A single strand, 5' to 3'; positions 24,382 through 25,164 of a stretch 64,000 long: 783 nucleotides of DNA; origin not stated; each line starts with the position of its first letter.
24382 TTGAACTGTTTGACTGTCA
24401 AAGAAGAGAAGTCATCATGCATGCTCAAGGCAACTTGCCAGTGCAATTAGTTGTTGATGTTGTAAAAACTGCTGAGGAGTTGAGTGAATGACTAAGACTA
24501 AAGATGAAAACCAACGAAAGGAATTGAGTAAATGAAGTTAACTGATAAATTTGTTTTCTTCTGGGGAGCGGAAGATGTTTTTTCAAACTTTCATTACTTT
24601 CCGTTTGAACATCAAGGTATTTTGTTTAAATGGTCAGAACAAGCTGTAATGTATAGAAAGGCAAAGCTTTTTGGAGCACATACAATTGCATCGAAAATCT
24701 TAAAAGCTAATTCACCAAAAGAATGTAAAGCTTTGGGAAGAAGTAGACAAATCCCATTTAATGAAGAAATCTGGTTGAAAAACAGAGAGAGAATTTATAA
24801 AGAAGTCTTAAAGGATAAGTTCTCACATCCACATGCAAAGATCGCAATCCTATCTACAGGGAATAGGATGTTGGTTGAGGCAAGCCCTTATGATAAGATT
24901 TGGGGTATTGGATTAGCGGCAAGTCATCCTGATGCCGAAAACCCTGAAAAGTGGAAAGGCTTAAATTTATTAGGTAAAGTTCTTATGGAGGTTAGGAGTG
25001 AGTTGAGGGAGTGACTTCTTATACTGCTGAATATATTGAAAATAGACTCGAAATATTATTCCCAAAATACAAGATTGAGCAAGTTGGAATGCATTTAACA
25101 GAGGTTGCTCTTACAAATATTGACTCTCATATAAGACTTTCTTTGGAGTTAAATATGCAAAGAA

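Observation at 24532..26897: Contiguous NADAR - RNase H - macro domain - nucleotidyltransferase cassette: candidate ADP-ribosylation/ADPR-signal counter-defence module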

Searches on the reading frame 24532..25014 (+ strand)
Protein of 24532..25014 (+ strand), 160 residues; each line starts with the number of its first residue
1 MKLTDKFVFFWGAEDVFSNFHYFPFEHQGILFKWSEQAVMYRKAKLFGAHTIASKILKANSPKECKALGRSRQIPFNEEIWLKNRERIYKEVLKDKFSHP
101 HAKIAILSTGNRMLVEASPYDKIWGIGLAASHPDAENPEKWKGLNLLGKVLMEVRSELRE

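Call 3: search_protein_families(library=pfam, proteins=[window:24532-25014:+], max_evalue=0.01)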
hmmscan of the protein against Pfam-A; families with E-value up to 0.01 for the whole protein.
window:24532-25014:+ (160 aa): 1 family
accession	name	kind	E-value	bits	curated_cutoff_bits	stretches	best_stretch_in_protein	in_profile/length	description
PF08719.17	NADAR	-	1.1e-42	146.5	35.1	1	9-159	1-163/163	NADAR domain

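Call 4: search_protein_families(library=phrogs, proteins=[window:24532-25014:+], max_evalue=0.001)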
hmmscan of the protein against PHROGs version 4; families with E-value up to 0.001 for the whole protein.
window:24532-25014:+ (160 aa): 1 family
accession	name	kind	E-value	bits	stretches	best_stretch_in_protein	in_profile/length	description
phrog_1017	-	unknown function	1.7e-57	195.1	1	1-159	2-153/170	-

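Call 6: search_protein_families(library=ncbifam, proteins=[window:24532-25014:+], max_evalue=0.01)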
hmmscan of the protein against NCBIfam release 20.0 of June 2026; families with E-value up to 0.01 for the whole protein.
window:24532-25014:+ (160 aa): 2 families
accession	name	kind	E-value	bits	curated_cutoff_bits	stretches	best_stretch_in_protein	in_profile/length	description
TIGR02464.1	ribofla_fusion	equivalog_domain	6.1e-44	150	73.7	1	8-159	1-153/153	riboflavin biosynthesis intermediates N-glycosidase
NF053876.1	DS32_2_antiphage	equivalog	4.2e-13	48.8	240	1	23-159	28-156/181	NADAR family anti-phage protein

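Call 13: search_solved_structures(query=window:24532-25014:+, max_evalue=0.01, show_alignments=3)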
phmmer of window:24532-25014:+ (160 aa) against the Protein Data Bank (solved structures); distinct sequences matched with E-value up to 0.01: 2.
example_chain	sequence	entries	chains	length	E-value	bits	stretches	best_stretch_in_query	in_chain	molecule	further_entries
8bau_A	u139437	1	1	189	9.3e-19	71.4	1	4-131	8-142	NADAR domain-containing protein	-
2b3w_A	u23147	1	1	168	1.6e-08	38.1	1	5-158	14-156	Hypothetical protein ybiA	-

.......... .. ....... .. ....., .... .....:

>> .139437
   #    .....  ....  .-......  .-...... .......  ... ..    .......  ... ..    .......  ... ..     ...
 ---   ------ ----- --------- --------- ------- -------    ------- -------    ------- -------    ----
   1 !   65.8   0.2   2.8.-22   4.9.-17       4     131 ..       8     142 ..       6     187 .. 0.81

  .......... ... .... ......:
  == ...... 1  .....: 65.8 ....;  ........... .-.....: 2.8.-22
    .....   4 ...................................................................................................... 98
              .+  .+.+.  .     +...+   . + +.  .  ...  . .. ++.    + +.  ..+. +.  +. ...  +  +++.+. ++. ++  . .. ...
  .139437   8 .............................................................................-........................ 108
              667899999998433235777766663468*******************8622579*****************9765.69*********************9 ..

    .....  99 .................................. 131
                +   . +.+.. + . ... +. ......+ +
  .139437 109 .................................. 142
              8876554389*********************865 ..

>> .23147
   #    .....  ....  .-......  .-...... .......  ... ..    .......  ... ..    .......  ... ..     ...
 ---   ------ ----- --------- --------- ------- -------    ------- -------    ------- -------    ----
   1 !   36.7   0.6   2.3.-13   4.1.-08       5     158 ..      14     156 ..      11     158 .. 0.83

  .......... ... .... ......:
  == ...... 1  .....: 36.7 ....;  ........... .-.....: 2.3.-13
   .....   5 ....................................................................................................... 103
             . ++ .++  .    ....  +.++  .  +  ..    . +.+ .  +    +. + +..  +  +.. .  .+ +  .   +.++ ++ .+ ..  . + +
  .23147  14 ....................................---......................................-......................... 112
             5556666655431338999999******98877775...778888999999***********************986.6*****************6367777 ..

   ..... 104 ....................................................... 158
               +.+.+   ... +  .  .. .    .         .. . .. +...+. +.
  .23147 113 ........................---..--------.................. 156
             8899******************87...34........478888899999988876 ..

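Call 62: find_related_loci(query=window:24532-25014:+, collection=viral_contigs, flank=10000)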
Query window:24532-25014:+ (160 aa) in viral_contigs; peptide patterns used: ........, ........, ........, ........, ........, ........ (x = any residue, [..] = any of these).
110 stretches matched a pattern; 102 encode a relative of the query (tblastn E <= 1e-3); the best 80 are kept; 80 distinct loci.
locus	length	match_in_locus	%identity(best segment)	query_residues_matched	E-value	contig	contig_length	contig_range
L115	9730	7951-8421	95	1-157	3e-101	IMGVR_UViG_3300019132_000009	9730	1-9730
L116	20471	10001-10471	95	1-157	3e-101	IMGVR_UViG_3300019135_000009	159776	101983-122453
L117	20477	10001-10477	67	1-159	1e-72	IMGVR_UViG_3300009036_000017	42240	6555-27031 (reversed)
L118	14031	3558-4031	65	1-158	1e-68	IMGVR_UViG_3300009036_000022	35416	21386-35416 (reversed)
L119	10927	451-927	64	1-158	3e-66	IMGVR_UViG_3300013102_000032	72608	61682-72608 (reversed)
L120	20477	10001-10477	53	1-159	1e-46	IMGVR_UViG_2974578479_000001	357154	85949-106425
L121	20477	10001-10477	53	1-159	1e-46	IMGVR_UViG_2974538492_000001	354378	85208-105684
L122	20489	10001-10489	49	1-159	1e-41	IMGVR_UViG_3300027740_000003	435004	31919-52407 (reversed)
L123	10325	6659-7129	47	2-160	1e-37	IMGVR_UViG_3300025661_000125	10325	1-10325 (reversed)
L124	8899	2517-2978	48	5-160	3e-37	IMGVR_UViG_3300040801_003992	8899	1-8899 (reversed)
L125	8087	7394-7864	47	2-160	3e-37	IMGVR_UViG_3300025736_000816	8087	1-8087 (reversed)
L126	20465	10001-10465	45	1-155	4e-36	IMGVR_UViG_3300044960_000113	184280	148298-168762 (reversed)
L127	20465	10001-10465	45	1-155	4e-36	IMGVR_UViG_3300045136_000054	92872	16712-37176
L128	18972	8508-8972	47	4-160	1e-35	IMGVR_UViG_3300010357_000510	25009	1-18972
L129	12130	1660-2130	44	1-159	2e-35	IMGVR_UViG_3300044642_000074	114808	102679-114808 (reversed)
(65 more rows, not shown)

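Call 71: search_dna_similar(query=window:24532-25014:+, collection=phages, mode=protein, max_evalue=0.001, max_rows=50, rows=spread)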
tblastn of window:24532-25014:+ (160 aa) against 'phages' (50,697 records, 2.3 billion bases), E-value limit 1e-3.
Records with a match: 820; places in all: 822; records where one place covers at least 80% of the query: 792.
Best place of each record, by identity: 60-80% 35; <60% 785.
By first word of the organism name: Staphylococcus 233; Escherichia 117; Streptomyces 63; Listeria 55; Bacillus 47; Enterococcus 47; Klebsiella 38; Xanthomonas 22; Cronobacter 15; Prevotella 15; and 38 more.
By host as written in the record: Staphylococcus aureus 84; - 81; Listeria monocytogenes 44; Escherichia coli 30; Streptomyces griseus ATCC 10137 27; Streptomyces lividans JI 1326 20; Escherichia coli K-12 MG1655 18; Staphylococcus sp. 15; and 227 more.
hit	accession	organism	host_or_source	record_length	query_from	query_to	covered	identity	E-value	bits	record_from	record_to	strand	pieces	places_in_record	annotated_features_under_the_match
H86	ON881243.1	Bacillus phage PK-3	Bacillus sp.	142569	1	159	99%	76.1%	5e-77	254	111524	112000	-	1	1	NADAR family protein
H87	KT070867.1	Bacillus phage PBC2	Bacillus cereus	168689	4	160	98%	67.5%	2e-67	226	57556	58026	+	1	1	hypothetical protein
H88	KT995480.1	Bacillus phage BM15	Priestia megaterium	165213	1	160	100%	63.8%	4e-67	226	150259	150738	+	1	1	hypothetical protein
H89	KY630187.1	Serratia phage BF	Serratia marcescens UCC2017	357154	1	159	99%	52.5%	2e-43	158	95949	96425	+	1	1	GTP cyclohydrolase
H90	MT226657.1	Staphylococcus phage SAM2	Staphylococcus aureus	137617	1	155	97%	51.3%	3e-40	149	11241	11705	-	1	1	hypothetical protein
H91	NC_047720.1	Staphylococcus phage ISP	Staphylococcus aureus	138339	1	155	97%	51.3%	3e-40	149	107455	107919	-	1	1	hypothetical protein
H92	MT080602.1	Staphylococcus phage vB_SauM_EW74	Staphylococcus carnosus TM300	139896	1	155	97%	51.3%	3e-40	149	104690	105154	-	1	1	record has no annotation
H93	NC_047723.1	Staphylococcus phage A3R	Staphylococcus aureus strain R19930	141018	1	155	97%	51.3%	3e-40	149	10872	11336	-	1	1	hypothetical protein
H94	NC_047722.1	Staphylococcus phage Staph1N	Staphylococcus aureus strain NCTC9789 ...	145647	1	155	97%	51.3%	3e-40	149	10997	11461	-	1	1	hypothetical protein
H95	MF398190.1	Staphylococcus phage vB_SauM-fRuSau02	Staphylococcus aureus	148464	1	155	97%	51.3%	3e-40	149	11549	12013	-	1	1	hypothetical protein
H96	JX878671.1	Staphylococcus phage JD007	Staphylococcus aureus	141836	1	155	97%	51.3%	3e-40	149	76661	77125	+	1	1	hypothetical protein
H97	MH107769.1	Staphylococcus phage vB_SauM_0414_108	Staphylococcus aureus 0414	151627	1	155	97%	50.6%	5e-40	148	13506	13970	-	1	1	GTP cyclohydrolase II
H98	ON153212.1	Staphylococcus phage KMSP1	Staphylococcus aureus food isolate 1 ...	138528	1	155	97%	50.6%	2e-39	146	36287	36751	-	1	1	hypothetical protein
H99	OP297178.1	Staphylococcus phage vB_ScaM-V1SC04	Staphylococcus capitis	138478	1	155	97%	50.6%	7e-39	144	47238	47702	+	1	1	hypothetical protein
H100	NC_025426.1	Staphylococcus phage P108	Staphylococcus aureus XN108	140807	1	155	96%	51.0%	1e-28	149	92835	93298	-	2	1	hypothetical protein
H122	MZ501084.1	Escherichia phage JohannJBalmer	Escherichia coli K-12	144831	1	149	93%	37.5%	7e-19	88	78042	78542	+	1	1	putative YbiA-like N-glycosidase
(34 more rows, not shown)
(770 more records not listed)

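Call 75: get_annotated_region(hit=H122, flank=4000)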
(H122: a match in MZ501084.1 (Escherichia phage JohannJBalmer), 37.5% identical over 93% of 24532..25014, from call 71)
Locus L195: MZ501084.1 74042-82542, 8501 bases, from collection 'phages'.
description: Escherichia phage JohannJBalmer, complete genome.
organism: Escherichia phage JohannJBalmer (NCBI taxid 2852034)
taxonomy: Viruses; Duplodnaviria; Heunggongvirae; Uroviricota; Caudoviricetes; Stephanstirmvirinae; Justusliebigvirus
host: Escherichia coli K-12; source: Rhine river; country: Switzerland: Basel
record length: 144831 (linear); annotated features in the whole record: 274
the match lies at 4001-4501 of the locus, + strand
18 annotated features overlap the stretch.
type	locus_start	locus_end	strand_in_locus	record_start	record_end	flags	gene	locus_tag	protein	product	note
CDS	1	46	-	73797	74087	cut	-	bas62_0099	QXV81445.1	hypothetical protein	-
CDS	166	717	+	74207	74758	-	-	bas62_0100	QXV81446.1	hypothetical protein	-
CDS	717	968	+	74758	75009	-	-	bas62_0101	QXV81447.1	hypothetical protein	-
CDS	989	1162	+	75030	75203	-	-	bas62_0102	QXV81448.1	hypothetical protein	-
CDS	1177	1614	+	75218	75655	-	-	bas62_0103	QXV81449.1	hypothetical protein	-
CDS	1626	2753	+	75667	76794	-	-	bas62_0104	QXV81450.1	FtsH-like protease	-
CDS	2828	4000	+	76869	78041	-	-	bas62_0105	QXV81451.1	hypothetical protein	-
CDS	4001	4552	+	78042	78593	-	-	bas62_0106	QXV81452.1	putative YbiA-like N-glycosidase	-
CDS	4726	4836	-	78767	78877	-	-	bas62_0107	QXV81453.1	hypothetical protein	-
CDS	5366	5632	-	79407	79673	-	-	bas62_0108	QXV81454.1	hypothetical protein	-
CDS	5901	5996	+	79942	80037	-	-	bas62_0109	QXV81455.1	hypothetical protein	-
CDS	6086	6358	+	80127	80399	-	-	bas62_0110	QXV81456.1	hypothetical protein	-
CDS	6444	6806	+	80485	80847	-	-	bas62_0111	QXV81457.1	hypothetical protein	-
CDS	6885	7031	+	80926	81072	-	-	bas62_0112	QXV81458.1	hypothetical protein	-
CDS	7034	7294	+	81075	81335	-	-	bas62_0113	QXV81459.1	hypothetical protein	-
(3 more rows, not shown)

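Call 77: search_protein_families(library=padloc, proteins=[window:24532-25014:+], max_evalue=0.001)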
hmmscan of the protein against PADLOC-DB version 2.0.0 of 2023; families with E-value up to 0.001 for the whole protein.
window:24532-25014:+ (160 aa): 1 family
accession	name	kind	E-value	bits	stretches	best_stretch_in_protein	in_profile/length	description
PDLC04643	PDC-M42C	-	6.1e-33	112.3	1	15-158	14-157/158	-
